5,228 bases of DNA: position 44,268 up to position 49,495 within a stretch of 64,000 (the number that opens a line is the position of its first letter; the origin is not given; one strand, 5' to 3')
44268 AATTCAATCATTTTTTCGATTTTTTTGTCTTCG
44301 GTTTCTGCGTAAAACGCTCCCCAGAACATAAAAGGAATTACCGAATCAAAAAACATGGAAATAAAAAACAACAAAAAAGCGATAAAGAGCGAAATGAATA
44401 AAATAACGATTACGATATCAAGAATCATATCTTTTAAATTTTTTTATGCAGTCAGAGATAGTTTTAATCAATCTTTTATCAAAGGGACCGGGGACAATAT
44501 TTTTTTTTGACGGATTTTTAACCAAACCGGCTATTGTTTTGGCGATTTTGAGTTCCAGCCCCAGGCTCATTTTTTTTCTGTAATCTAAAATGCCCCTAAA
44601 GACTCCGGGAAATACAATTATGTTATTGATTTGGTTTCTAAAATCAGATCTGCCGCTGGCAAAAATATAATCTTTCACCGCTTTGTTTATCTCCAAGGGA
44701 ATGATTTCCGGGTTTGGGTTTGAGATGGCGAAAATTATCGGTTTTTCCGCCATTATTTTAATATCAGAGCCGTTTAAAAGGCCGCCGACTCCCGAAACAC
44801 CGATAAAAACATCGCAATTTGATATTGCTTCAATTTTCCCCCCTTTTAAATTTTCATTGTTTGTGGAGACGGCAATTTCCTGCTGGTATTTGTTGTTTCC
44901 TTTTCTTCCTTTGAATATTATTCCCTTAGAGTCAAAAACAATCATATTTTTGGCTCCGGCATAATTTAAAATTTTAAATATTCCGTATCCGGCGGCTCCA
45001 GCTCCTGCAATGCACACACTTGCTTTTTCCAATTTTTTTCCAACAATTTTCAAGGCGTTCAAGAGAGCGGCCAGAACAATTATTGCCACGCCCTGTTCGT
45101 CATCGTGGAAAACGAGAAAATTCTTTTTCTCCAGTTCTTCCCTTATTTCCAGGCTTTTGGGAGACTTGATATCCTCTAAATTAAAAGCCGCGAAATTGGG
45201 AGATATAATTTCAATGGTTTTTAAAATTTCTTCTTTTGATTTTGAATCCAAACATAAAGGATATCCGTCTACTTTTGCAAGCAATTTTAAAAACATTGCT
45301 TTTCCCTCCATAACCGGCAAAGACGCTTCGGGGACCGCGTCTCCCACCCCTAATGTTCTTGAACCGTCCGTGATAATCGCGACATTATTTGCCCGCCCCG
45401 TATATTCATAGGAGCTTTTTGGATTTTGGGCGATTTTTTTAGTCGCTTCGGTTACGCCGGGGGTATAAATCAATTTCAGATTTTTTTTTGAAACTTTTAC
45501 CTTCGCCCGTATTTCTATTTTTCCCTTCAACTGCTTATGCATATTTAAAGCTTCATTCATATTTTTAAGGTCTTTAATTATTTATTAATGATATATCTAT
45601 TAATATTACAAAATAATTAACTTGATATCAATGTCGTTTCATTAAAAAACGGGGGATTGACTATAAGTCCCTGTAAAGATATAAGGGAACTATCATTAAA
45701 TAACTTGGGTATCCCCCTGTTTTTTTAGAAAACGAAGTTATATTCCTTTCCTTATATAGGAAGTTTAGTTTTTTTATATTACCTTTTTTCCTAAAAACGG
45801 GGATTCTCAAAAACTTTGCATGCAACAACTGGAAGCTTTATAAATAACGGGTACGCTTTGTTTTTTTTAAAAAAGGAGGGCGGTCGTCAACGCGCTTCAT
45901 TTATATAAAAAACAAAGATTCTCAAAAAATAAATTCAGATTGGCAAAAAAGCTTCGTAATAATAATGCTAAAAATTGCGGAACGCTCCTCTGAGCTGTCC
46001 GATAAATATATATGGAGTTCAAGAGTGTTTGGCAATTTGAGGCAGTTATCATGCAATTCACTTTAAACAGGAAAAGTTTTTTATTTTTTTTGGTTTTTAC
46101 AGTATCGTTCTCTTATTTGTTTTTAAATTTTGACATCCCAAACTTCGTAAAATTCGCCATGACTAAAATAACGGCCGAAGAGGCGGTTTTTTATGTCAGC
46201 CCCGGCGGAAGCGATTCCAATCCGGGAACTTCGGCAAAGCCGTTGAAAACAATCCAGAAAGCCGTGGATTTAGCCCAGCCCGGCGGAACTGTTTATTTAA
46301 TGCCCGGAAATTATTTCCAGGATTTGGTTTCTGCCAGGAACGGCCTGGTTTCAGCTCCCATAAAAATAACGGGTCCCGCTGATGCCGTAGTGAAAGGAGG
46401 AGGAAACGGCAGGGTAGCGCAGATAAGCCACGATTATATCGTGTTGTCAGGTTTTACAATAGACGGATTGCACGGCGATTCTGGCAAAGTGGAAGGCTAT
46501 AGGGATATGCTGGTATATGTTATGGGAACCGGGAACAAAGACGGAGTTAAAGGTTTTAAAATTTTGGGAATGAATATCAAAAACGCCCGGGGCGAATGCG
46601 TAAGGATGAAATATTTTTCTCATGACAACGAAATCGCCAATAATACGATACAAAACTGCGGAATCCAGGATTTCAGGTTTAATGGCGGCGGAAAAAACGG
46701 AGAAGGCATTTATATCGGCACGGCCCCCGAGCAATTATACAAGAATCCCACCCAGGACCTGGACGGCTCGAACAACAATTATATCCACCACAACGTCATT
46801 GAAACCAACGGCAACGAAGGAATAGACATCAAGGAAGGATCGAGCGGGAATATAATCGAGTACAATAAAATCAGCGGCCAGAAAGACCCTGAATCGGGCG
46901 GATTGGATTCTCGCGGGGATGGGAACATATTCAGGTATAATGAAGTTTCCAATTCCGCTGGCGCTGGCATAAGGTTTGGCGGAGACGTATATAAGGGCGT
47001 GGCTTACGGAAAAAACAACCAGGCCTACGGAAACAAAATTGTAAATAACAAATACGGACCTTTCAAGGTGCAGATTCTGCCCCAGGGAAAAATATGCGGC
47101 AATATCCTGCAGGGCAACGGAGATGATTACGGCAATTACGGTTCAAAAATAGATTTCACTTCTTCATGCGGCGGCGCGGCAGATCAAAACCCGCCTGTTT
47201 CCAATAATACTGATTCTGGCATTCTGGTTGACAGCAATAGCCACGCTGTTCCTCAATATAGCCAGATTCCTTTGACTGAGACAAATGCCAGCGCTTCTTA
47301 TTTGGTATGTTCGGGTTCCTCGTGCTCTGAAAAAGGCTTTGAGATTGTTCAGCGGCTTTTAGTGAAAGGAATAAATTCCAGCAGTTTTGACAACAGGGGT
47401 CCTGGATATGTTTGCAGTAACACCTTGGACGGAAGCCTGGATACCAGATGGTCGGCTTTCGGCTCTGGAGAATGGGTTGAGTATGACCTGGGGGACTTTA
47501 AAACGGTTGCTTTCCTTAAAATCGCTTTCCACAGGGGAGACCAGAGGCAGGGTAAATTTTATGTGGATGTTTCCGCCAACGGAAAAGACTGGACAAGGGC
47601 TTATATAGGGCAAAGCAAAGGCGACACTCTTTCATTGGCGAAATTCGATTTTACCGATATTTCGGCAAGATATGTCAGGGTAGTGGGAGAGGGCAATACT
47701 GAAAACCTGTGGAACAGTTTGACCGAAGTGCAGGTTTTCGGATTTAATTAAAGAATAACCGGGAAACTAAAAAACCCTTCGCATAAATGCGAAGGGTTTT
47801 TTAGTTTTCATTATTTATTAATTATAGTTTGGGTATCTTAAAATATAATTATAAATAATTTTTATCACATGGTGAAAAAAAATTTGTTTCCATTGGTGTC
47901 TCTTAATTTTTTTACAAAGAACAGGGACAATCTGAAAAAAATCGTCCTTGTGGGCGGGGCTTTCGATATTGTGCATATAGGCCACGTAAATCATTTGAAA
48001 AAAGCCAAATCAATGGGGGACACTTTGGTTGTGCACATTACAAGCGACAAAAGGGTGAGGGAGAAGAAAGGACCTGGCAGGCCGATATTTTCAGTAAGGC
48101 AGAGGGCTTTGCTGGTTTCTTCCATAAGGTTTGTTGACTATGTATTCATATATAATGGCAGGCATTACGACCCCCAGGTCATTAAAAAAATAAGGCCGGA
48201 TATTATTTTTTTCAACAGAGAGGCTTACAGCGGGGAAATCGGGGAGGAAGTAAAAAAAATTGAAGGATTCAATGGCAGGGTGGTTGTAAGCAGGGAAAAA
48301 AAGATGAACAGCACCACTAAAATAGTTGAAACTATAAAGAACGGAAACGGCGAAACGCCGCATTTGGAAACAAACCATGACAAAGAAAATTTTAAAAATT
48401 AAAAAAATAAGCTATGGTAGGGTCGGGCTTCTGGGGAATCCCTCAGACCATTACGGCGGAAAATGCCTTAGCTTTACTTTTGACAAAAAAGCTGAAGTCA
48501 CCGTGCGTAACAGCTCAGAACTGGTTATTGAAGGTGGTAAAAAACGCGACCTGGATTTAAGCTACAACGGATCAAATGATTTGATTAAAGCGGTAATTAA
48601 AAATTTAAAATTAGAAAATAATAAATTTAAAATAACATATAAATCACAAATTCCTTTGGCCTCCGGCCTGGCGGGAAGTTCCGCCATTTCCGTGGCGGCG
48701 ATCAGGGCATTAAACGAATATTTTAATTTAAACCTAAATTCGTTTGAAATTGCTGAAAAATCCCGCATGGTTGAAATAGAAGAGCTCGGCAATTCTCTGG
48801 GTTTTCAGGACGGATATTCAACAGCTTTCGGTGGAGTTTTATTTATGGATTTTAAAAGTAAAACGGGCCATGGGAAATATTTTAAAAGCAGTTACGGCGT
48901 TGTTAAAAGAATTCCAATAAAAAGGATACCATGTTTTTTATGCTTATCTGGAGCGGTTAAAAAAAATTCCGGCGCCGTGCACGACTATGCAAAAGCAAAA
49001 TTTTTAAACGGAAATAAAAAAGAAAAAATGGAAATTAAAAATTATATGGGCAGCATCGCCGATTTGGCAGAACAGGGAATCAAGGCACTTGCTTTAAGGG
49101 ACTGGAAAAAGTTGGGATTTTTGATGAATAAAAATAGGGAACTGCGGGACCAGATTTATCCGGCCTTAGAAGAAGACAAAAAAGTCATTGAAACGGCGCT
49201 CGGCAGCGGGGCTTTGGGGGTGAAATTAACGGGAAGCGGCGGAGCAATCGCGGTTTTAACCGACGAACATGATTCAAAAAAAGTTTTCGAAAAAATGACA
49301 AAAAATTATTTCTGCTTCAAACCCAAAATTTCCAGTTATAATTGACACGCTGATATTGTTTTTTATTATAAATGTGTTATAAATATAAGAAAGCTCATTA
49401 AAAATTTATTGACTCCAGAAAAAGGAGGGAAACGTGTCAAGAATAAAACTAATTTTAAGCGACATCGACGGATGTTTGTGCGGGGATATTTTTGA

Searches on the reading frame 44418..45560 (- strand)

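Call 79: search_protein_families(library=pfam, proteins=[window:44418-45560:-], max_evalue=0.0001)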
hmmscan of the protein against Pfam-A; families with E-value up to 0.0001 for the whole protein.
window:44418-45560:- (380 aa): 2 families
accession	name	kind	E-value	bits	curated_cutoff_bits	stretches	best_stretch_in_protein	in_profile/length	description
PF03949.21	Malic_M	-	1.8e-20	73.8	23.5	1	156-355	2-235/258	Malic enzyme, NAD binding domain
PF00390.24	malic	-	7.2e-18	65.5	23.1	1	20-140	9-178/182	Malic enzyme, N-terminal domain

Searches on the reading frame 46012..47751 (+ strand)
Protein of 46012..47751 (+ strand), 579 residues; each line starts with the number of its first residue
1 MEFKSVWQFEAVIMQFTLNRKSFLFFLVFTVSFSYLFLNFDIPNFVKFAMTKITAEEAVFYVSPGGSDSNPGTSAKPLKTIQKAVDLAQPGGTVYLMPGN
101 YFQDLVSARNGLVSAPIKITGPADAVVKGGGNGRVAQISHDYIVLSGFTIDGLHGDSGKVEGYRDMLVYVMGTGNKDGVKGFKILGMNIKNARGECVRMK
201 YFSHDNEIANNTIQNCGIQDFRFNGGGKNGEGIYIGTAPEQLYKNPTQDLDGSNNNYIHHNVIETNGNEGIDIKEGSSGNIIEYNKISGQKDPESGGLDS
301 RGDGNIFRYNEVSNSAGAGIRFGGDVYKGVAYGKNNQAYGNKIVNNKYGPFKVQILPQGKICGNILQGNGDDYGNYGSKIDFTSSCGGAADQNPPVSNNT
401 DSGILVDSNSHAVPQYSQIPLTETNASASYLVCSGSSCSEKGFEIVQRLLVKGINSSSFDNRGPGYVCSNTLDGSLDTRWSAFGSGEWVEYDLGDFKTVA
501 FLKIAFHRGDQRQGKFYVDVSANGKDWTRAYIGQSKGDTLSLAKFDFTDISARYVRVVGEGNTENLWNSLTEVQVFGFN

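Call 3: search_protein_families(library=pfam, proteins=[window:46012-47751:+], max_evalue=0.01)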
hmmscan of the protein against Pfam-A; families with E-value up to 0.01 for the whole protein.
window:46012-47751:+ (579 aa): 5 families
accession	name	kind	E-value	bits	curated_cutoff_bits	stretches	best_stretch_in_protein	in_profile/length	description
PF00754.31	F5_F8_type_C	-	8.1e-16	58.7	28.2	1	455-572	3-126/127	F5/8 type C domain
PF22633.2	F5_F8_type_C_2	-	4.3e-11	43.7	27.8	1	471-557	2-91/91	NedA-like, galactose-binding domain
PF07602.17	DUF1565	-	1.9e-07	31.1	20.3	1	66-279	3-185/257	Protein of unknown function (DUF1565)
PF22842.2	Pel9A-like_beta_helix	-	7.2e-07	28.9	25.2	1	56-104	7-55/370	Pel9A-like, right handed beta helix region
PF13229.12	Beta_helix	-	1.1e-05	25.6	25.9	1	181-291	56-138/158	Right handed beta helix region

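Call 4: search_protein_families(library=ncbifam, proteins=[window:46012-47751:+], max_evalue=0.01)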
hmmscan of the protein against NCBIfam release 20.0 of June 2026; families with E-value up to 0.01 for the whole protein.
window:46012-47751:+ (579 aa): 3 families
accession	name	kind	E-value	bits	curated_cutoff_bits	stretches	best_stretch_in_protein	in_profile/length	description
NF047854.1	LIC10774_subfam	equivalog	6e-09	35.3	380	1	50-280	51-287/358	LIC10774/LIC10365 family surface protein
TIGR04247.1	NosD_copper_fam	subfamily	3.6e-08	32.4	300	1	81-156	1-70/377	nitrous oxide reductase family maturation protein NosD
NF041899.1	pec_ly_PelN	equivalog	7e-05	21.8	740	1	52-101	20-69/437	pectate lyase PelN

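Call 45: search_solved_structures(query=window:46012-47751:+, max_evalue=1, show_alignments=1)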
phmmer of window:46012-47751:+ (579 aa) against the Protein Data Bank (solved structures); distinct sequences matched with E-value up to 1: 18.
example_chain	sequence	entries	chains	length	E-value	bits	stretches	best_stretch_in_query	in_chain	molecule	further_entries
7d29_A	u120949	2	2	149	7.9e-28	100.7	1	465-576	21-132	AlyQ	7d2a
5xnr_A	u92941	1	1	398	1.2e-26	96.8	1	465-576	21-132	AlyQ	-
5zu6_A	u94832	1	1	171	3.9e-22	81.9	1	454-573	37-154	CBM32 domain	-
5zu5_A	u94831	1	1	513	3.9e-21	78.6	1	455-573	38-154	alginate lyase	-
7w12_A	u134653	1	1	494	4.2e-21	78.5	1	455-573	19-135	Alginate lyase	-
2jd9_A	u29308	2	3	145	2.7e-11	46.2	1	453-575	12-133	YECBM32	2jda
5olq_A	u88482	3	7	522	6.5e-06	28.4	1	59-104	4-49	Rhamnogalacturonan lyase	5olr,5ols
2rv9_A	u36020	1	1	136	1.1e-05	27.6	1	457-577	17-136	Glucanase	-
4zxe_A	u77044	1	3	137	1.1e-05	27.6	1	457-577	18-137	Glucanase/Chitosanase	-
4zy9_A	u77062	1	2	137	2.6e-05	26.4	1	457-577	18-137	Glucanase/chitosanase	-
2orx_A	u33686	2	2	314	0.0016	20.5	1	486-563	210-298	Neuropilin-1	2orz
2rva_A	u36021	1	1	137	0.0017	20.4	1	457-577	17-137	Glucanase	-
4zz5_A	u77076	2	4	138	0.0017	20.4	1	457-577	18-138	Glucanase/chitosanase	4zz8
8c5g_A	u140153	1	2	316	0.011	17.8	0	486-535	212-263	Neuropilin-1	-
9s56_A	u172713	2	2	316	0.011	17.8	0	486-535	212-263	Neuropilin-1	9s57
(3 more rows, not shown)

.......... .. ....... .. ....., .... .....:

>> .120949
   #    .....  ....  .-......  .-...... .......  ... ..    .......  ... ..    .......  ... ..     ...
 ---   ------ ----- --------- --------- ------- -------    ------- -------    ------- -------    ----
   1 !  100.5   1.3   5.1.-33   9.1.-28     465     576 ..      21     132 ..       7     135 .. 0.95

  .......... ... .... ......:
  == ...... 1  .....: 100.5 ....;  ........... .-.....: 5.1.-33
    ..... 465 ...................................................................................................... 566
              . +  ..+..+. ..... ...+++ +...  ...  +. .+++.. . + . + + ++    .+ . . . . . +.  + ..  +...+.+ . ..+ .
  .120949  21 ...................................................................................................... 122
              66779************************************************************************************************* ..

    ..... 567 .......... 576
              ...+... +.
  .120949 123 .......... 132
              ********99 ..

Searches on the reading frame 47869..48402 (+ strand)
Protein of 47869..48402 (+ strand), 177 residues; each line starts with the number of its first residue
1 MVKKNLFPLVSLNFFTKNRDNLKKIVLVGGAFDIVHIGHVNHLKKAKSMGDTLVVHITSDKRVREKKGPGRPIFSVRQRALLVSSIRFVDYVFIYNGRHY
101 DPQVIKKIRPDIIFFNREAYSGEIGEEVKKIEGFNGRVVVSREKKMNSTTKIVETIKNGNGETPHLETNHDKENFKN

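Call 3: search_protein_families(library=pfam, proteins=[window:47869-48402:+], max_evalue=0.01)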
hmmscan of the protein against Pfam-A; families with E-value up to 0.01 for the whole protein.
window:47869-48402:+ (177 aa): 1 family
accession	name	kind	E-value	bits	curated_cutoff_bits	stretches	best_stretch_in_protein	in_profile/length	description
PF01467.32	CTP_transf_like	-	7.8e-19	68.6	21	1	27-150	1-128/133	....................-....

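Call 33: search_protein_families(library=ncbifam, proteins=[window:47869-48402:+], max_evalue=1)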
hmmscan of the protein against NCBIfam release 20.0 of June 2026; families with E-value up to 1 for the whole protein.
window:47869-48402:+ (177 aa): 19 families
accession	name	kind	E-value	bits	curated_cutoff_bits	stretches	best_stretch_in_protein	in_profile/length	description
TIGR02199.1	rfaE_dom_II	equivalog_domain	1.1e-31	109.6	181.5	1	17-157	5-143/144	D-glycero-beta-D-manno-heptose 1-phosphate adenylyltransferase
NF008454.0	PRK11316.1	equivalog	6.6e-26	91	521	1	16-158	333-473/475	bifunctional D-glycero-beta-D-manno-heptose-7-phosphate kinase/D-glycero-beta-D-manno-heptose 1-phosphate adenylyltransferase HldE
TIGR00125.1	cyt_tran_rel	domain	1.2e-15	57.5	27.7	1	25-90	1-63/65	adenylyltransferase/cytidyltransferase family protein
TIGR01518.1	g3p_cytidyltrns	equivalog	1.3e-13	51.2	165.4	1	26-113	1-86/125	glycerol-3-phosphate cytidylyltransferase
NF001985.0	PRK00777.1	subfamily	2.6e-11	43.8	104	1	24-80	5-61/157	pantetheine-phosphate adenylyltransferase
NF002250.0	PRK01170.1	subfamily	3.1e-09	36.8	489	1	24-83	1-59/322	bifunctional pantetheine-phosphate adenylyltransferase/NTP phosphatase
NF041124.1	CoaD_Thcocales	equivalog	9.7e-09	35.3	290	1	23-147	5-116/156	phosphopantetheine adenylyltransferase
NF005518.0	PRK07143.1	equivalog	7.6e-06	25.5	232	1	18-93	10-86/281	hypothetical protein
NF005988.0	PRK08099.1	equivalog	8.4e-05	21.8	201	1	19-65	60-106/411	multifunctional transcriptional regulator/nicotinamide-nucleotide adenylyltransferase/ribosylnicotinamide kinase NadR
TIGR01510.1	coaD_prev_kdtB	equivalog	0.00014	21.9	103.3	1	26-62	2-38/155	pantetheine-phosphate adenylyltransferase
NF045965.1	RibF_rel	equivalog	0.00018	21.1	200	1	18-80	7-75/279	FAD synthase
NF004162.0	PRK05627.1-5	equivalog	0.00047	19.7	241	1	14-96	5-87/304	bifunctional riboflavin kinase/FAD synthetase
NF003787.0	PRK05379.1-4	equivalog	0.00074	18.6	449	1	19-85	6-67/346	bifunctional nicotinamide-nucleotide adenylyltransferase/Nudix hydroxylase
NF005519.0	PRK07152.1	equivalog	0.00091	18.3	315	1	23-46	1-24/361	nicotinate-nucleotide adenylyltransferase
NF004158.0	PRK05627.1-1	equivalog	0.0026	17.2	396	1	20-57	13-50/304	bifunctional riboflavin kinase/FAD synthetase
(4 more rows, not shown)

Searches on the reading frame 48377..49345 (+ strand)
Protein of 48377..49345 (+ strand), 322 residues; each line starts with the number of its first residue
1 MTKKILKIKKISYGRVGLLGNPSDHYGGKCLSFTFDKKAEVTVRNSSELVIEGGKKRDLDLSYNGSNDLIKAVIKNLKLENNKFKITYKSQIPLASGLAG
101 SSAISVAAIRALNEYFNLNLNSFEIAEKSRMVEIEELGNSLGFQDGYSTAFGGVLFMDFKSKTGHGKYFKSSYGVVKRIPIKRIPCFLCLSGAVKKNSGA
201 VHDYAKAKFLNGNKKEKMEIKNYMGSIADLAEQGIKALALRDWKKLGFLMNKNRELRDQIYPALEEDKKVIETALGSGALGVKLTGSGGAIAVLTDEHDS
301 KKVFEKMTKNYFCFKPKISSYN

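Call 3: search_protein_families(library=pfam, proteins=[window:48377-49345:+], max_evalue=0.01)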
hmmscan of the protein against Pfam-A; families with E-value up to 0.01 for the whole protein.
window:48377-49345:+ (322 aa): 3 families
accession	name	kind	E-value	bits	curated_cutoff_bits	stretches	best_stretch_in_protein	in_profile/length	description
PF00288.32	GHMP_kinases_N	-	4.3e-17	62.5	22.3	1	69-153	2-87/87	GHMP kinases N terminal domain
PF08544.19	GHMP_kinases_C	-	1.8e-11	44.7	21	1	235-311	2-83/85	GHMP kinases C terminal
PF22700.2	MVD-like_N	-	0.00025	21.1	27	1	48-131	49-130/157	Diphosphomevalonate decarboxylase-like N-terminal domain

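Call 33: search_protein_families(library=ncbifam, proteins=[window:48377-49345:+], max_evalue=1)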
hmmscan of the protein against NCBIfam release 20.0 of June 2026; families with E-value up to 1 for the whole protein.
window:48377-49345:+ (322 aa): 24 families
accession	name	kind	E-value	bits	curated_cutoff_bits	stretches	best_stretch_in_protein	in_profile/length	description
NF003036.0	PRK03926.1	equivalog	2.3e-27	95.9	403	2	13-160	7-151/302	mevalonate kinase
NF003006.0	PRK03817.1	equivalog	1.7e-23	83.2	443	2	10-159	4-166/352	galactokinase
TIGR00549.1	mevalon_kin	equivalog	1.2e-21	77.4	163.05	1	16-289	5-269/276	mevalonate kinase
NF049969.1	GlMnHpPKinHddA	equivalog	3.8e-18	66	600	1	45-309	55-318/338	D-glycero-D-manno-heptose 7-phosphate kinase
TIGR00191.1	thrB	equivalog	2.4e-16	59.5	168.25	2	55-161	52-150/304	homoserine kinase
NF002288.1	PRK01212.1-4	equivalog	8.8e-15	54.5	194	2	40-127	28-120/303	homoserine kinase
TIGR00131.1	gal_kin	equivalog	1.7e-12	47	226.65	2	11-153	21-180/388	galactokinase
TIGR01920.1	Shik_kin_archae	equivalog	1.8e-12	47.2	126.85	2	32-131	18-117/266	shikimate kinase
NF002870.0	PRK03188.1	equivalog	3e-11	42.6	286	2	39-126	47-136/310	4-(cytidine 5'-diphospho)-2-C-methyl-D-erythritol kinase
NF003705.0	PRK05322.1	equivalog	3.6e-10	39.1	385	2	60-152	82-181/388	galactokinase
NF003472.0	PRK05101.1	equivalog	2.3e-09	36.7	499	2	67-152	93-181/382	galactokinase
NF001816.0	PRK00555.1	equivalog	1.2e-08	34.4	509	2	235-309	261-338/363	galactokinase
NF009948.0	PRK13412.1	equivalog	1.8e-08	32.6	721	1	84-290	727-928/974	bifunctional fucokinase/fucose-1-phosphate guanylyltransferase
TIGR00154.1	ispE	equivalog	7.5e-08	32.3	138.7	1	37-127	39-131/294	4-(cytidine 5'-diphospho)-2-C-methyl-D-erythritol kinase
NF040725.1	panto_kin_Meth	equivalog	7.1e-07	28.5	380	1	41-136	46-138/286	pantoate kinase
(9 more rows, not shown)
